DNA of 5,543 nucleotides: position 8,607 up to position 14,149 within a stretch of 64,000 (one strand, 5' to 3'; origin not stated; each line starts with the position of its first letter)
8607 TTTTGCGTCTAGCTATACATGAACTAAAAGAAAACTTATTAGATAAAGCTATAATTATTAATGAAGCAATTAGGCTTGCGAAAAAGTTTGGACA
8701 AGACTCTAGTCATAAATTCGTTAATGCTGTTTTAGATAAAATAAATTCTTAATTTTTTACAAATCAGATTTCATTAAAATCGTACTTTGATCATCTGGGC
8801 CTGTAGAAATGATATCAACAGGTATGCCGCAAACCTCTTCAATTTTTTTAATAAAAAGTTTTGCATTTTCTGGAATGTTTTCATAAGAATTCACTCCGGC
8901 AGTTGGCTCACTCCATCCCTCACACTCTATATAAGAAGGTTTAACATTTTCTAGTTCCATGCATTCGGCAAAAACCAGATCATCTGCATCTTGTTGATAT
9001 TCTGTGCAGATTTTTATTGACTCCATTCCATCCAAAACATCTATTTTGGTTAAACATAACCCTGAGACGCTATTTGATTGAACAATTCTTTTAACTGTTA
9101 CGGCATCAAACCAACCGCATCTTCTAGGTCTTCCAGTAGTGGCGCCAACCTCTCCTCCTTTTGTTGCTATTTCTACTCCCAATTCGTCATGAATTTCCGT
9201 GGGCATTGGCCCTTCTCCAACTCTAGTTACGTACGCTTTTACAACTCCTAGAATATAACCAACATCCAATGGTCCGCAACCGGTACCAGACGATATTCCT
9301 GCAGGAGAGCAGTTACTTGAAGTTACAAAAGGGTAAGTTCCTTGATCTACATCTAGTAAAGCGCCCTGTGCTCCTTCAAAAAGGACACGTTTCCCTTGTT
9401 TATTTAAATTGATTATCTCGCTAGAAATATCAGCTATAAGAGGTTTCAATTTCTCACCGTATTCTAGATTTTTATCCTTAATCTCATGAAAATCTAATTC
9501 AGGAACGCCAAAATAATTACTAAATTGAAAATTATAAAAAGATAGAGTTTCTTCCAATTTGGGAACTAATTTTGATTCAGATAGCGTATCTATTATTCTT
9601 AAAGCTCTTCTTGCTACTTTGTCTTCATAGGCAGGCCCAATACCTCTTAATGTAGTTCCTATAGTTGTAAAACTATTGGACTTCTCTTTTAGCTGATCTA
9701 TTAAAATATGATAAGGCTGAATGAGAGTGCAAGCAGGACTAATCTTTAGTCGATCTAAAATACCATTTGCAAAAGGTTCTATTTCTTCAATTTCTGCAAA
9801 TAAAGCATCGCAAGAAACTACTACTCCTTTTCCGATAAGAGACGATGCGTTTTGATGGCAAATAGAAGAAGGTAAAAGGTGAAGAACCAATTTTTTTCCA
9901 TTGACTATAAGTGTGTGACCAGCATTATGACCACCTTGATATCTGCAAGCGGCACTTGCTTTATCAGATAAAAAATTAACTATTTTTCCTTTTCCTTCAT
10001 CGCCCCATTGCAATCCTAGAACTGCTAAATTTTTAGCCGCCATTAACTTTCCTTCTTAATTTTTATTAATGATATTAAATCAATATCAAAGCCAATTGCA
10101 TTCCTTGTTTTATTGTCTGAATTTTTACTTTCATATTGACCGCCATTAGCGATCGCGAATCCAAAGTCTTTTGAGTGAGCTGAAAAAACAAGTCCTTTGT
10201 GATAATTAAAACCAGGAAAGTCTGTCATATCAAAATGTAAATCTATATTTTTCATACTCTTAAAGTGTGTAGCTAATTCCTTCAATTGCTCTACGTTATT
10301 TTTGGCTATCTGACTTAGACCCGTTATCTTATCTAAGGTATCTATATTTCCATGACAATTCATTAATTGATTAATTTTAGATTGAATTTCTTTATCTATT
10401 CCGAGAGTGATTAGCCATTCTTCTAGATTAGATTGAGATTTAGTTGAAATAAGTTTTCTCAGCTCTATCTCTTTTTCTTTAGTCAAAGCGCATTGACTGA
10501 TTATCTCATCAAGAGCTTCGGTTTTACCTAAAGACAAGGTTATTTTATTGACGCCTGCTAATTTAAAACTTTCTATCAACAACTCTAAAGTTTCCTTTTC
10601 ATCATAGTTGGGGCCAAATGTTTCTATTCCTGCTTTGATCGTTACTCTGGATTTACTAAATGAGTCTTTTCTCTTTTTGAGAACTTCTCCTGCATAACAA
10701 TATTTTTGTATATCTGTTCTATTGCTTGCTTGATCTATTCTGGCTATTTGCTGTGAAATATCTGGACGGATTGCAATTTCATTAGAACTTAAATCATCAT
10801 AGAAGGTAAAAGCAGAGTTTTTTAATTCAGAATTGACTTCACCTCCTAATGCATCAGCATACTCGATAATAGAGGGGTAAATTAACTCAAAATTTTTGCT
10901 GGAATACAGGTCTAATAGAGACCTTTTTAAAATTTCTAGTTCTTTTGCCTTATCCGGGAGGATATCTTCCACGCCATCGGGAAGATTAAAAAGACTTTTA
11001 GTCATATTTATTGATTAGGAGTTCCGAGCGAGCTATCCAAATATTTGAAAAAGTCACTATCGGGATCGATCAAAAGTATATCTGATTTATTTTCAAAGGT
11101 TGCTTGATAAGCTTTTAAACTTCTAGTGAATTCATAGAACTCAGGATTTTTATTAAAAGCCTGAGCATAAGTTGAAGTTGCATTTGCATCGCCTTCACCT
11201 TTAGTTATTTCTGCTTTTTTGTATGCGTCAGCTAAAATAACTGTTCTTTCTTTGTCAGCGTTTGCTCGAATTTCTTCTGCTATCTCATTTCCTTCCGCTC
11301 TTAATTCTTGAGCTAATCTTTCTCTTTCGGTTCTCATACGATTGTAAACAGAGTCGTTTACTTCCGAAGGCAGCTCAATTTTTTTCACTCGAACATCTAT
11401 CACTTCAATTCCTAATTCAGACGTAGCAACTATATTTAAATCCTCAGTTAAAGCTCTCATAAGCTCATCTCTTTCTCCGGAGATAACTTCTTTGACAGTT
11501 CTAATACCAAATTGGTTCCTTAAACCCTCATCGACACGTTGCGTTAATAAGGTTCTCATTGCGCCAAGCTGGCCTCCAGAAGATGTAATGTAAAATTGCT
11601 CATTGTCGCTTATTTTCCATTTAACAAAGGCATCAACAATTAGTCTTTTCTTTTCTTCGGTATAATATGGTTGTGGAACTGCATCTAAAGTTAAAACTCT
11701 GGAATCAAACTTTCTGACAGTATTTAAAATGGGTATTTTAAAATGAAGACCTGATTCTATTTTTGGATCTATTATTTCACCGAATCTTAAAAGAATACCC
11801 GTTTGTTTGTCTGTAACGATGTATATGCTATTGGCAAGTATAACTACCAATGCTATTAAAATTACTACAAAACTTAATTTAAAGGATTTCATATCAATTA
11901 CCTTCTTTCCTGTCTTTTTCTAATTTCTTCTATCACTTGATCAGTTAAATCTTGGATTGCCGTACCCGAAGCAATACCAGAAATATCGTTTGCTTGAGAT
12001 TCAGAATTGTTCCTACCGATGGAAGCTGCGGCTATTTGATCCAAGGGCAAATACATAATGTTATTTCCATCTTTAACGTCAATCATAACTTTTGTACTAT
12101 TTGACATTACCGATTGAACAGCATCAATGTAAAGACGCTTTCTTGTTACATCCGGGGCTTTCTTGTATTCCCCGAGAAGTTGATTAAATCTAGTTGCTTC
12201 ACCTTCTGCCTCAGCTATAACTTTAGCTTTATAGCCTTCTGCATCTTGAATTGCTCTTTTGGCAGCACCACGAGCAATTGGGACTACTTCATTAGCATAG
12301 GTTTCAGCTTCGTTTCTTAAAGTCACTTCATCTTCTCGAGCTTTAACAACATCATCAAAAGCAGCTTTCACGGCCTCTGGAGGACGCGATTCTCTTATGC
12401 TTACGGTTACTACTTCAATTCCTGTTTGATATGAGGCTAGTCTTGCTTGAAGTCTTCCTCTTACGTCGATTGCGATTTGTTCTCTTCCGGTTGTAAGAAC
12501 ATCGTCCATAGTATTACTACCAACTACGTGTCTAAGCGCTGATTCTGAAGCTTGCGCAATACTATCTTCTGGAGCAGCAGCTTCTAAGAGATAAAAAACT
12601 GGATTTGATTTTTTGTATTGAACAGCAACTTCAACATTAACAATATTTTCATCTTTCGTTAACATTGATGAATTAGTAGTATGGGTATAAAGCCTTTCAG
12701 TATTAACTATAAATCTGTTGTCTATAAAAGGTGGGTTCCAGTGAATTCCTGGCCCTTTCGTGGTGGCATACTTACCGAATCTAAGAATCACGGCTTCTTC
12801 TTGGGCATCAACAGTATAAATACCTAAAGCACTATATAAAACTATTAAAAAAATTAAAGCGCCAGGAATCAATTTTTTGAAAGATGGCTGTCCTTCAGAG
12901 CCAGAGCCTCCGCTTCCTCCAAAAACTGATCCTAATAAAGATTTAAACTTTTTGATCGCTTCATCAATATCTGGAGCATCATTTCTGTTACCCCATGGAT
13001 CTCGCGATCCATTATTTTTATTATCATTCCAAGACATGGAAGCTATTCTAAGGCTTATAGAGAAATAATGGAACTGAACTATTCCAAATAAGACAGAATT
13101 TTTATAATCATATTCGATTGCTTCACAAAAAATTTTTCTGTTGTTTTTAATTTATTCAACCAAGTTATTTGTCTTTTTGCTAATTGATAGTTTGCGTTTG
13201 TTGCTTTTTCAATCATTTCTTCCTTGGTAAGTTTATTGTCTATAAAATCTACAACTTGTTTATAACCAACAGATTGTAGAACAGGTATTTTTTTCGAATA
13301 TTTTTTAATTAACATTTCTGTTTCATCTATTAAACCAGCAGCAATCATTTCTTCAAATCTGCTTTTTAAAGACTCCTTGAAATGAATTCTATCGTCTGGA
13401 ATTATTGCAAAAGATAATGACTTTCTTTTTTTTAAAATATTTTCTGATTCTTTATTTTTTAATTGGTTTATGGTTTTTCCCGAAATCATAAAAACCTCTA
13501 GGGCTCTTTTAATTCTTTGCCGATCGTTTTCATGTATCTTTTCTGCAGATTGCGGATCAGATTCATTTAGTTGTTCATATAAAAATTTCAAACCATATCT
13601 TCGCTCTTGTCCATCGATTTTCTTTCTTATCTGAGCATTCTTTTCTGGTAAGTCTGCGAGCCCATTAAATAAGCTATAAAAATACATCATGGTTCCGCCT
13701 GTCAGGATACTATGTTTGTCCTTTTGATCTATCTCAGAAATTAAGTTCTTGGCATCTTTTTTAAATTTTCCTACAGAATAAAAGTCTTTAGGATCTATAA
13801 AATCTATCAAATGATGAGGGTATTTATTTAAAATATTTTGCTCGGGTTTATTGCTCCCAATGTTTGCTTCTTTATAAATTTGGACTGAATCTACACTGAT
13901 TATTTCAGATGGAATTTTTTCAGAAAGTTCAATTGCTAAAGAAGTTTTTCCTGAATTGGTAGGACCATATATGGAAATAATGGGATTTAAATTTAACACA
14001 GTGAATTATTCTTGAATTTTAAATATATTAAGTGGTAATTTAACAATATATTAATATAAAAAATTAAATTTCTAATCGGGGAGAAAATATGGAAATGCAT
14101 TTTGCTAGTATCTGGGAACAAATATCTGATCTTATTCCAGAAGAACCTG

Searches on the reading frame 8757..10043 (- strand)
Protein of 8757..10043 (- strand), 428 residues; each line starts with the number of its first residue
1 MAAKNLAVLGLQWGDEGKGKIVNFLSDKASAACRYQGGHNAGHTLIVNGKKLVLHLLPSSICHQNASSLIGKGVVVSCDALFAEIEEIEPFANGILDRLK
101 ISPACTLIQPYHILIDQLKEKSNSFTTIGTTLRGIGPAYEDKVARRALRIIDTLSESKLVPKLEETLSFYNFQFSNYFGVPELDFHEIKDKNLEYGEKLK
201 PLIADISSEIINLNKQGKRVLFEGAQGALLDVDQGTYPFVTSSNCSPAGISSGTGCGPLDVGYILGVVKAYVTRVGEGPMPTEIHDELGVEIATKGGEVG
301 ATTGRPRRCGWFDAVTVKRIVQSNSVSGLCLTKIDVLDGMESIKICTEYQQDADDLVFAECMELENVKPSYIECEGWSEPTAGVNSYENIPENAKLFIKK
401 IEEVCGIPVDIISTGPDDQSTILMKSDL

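Call 48: search_protein_families(library=pfam, proteins=[window:8757-10043:-], max_evalue=0.00001)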
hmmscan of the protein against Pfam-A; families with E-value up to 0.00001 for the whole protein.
window:8757-10043:- (428 aa): 1 family
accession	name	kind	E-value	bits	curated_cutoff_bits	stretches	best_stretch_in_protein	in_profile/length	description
PF00709.27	Adenylsucc_synt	-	6.9e-157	522.9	27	1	7-422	1-416/416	Adenylosuccinate synthetase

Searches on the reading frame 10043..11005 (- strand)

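Call 48: search_protein_families(library=pfam, proteins=[window:10043-11005:-], max_evalue=0.00001)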
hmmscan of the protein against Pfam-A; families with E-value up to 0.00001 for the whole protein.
window:10043-11005:- (320 aa): 1 family
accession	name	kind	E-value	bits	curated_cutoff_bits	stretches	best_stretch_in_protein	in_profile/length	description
PF13393.11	tRNA-synt_His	-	4.8e-65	220.3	25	1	11-311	1-306/308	Histidyl-tRNA synthetase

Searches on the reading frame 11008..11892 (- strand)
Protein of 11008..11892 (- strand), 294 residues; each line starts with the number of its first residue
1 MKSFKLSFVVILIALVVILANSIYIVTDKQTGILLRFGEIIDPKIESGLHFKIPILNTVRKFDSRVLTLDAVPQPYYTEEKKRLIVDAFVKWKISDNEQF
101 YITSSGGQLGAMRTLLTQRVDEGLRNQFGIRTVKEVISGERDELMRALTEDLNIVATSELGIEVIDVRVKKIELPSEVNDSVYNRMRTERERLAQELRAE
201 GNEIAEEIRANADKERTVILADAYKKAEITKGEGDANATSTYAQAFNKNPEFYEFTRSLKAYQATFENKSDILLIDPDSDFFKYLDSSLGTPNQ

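Call 68: search_protein_families(library=pfam, proteins=[window:11008-11892:-], max_evalue=0.00001)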
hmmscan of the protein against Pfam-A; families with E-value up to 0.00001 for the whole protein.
window:11008-11892:- (294 aa): 1 family
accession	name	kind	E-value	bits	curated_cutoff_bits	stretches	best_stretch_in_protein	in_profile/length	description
PF01145.31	Band_7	-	1.9e-27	96.9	23.6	1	26-201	3-174/176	SPFH domain / Band 7 family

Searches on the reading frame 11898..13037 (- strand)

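Call 68: search_protein_families(library=pfam, proteins=[window:11898-13037:-], max_evalue=0.00001)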
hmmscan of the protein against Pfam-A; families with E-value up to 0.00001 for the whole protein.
window:11898-13037:- (379 aa): 2 families
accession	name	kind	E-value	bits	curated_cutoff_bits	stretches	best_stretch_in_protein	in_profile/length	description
PF01145.31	Band_7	-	2.4e-30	106.3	23.6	1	75-247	2-175/176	SPFH domain / Band 7 family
PF12221.13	HflK_N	-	3.1e-12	46.7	22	1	1-41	1-43/44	Bacterial membrane protein N terminal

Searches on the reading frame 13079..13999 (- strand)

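Call 68: search_protein_families(library=pfam, proteins=[window:13079-13999:-], max_evalue=0.00001)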
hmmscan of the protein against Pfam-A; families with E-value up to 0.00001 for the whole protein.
window:13079-13999:- (306 aa): 2 families
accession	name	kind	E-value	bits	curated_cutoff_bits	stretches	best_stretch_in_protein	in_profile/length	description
PF01715.23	IPPT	-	6e-73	245.9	23.6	1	40-283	1-242/243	IPP transferase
PF01745.22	IPT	-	1.1e-12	48.4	20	1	8-103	4-99/233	Isopentenyl transferase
